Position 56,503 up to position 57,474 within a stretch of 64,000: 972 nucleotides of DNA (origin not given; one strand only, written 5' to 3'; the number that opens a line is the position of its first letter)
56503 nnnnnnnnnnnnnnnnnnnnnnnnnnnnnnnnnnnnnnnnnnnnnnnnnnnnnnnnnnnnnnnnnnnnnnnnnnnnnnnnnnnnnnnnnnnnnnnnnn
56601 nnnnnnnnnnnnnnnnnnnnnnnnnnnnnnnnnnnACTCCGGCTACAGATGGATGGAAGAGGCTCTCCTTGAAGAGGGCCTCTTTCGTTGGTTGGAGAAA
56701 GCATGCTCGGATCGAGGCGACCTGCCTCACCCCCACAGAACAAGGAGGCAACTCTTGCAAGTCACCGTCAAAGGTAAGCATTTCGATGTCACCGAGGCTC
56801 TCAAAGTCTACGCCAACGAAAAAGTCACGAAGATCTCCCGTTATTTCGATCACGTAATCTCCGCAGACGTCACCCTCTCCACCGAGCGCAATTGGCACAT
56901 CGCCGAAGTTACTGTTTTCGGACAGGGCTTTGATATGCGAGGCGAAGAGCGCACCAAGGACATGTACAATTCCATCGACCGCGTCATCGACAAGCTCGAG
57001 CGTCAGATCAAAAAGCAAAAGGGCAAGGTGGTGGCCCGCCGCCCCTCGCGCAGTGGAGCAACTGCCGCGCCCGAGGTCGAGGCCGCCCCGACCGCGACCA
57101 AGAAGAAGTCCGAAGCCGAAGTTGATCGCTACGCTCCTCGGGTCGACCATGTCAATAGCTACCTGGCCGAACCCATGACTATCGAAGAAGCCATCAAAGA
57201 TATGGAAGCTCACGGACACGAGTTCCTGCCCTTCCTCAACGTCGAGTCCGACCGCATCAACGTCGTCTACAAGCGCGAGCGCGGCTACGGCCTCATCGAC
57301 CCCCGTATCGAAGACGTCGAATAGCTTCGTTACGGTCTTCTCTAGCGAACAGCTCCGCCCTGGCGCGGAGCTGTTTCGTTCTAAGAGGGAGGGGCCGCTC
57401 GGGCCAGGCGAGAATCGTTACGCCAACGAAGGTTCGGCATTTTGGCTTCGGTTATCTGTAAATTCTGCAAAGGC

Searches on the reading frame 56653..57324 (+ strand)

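Call 61: search_protein_families(library=pfam, proteins=[window:56653-57324:+], max_evalue=0.0001)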
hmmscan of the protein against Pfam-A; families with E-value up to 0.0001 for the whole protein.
window:56653-57324:+ (223 aa): 2 families
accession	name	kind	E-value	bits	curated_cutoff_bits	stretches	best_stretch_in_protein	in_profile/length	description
PF02482.25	Ribosomal_S30AE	-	1.3e-27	96.7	23.7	1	37-126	1-87/88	Sigma 54 modulation protein / S30EA ribosomal protein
PF16321.10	Ribosom_S30AE_C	-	2.1e-15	56.6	25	1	162-214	4-57/57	Sigma 54 modulation/S30EA ribosomal protein C terminus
